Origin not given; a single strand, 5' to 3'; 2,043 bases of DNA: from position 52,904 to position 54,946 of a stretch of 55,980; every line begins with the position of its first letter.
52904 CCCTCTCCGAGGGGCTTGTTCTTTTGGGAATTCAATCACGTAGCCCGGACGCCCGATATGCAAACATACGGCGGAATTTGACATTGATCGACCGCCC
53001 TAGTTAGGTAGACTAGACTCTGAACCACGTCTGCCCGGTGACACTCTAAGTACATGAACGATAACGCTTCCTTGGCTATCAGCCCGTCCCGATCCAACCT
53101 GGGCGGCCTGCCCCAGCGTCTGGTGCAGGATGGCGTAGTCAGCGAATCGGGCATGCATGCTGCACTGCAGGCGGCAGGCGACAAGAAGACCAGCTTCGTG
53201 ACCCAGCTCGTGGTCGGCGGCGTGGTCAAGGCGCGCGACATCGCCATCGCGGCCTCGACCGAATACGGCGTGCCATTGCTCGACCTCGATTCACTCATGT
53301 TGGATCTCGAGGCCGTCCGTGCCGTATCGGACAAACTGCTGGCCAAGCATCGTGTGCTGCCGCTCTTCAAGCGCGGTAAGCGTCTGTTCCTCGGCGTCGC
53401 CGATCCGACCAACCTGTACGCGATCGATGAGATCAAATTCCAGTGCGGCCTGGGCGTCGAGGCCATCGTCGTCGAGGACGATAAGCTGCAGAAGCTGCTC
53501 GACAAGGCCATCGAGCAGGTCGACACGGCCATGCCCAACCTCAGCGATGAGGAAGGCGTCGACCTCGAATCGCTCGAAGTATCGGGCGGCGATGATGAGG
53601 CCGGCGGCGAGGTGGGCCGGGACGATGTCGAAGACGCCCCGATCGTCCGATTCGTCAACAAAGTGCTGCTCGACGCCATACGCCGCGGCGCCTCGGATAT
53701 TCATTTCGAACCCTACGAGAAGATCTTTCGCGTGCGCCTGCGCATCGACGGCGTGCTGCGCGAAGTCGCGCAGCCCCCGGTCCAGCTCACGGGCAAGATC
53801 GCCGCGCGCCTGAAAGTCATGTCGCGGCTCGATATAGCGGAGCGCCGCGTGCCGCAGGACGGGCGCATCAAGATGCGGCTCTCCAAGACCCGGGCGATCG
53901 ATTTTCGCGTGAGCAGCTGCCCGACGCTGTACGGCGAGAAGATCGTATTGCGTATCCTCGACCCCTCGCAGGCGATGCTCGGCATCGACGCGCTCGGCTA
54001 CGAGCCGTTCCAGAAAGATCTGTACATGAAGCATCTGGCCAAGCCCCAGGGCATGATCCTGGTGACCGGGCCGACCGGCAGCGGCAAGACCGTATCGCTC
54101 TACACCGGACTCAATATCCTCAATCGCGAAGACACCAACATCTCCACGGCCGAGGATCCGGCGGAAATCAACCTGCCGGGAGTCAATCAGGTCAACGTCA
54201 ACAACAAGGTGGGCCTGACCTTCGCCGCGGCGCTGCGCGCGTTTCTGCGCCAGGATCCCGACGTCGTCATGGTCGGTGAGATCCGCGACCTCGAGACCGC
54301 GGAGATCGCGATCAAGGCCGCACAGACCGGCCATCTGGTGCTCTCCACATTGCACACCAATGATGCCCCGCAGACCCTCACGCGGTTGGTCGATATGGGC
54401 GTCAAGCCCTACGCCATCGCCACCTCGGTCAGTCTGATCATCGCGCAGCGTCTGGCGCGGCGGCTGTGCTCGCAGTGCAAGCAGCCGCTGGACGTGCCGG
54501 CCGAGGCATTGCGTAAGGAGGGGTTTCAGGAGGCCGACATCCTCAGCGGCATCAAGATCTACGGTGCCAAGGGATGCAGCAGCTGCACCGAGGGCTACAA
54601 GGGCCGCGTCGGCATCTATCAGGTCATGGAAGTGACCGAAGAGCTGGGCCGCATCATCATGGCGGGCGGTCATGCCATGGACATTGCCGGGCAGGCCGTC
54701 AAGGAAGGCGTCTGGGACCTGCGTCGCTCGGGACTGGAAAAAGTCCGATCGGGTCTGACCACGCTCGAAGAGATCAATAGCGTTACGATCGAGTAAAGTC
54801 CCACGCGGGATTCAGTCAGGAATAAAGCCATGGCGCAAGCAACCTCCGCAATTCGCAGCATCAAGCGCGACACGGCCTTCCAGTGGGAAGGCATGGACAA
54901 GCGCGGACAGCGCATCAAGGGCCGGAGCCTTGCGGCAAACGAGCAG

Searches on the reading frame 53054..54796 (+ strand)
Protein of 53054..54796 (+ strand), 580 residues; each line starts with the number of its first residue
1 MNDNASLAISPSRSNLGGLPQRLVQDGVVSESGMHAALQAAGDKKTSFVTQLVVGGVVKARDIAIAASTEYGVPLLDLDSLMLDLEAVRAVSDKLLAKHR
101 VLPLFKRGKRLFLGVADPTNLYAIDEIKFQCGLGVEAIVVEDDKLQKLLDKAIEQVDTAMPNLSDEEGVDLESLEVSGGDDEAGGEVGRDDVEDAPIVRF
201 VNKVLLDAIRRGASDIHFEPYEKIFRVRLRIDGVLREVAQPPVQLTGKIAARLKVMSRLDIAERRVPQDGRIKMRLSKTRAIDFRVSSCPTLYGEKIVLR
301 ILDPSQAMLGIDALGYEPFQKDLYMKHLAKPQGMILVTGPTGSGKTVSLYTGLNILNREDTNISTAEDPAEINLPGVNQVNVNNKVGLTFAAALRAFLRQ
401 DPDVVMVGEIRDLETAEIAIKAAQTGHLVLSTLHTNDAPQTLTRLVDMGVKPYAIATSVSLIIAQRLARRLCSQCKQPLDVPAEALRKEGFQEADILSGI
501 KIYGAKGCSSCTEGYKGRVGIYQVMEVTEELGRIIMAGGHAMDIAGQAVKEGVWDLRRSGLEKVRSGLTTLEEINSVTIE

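Call 33: search_protein_families(library=pfam, proteins=[window:53054-54796:+], max_evalue=0.0001)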
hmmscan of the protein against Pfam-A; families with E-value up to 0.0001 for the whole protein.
window:53054-54796:+ (580 aa): 2 families
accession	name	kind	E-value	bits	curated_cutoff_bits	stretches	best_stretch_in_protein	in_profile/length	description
PF00437.27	T2SSE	-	1.1e-148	495.2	24.9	1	192-575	3-369/370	Type II/IV secretion system protein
PF05157.20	MshEN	-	3e-18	66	23.1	1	71-152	1-83/90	MshEN domain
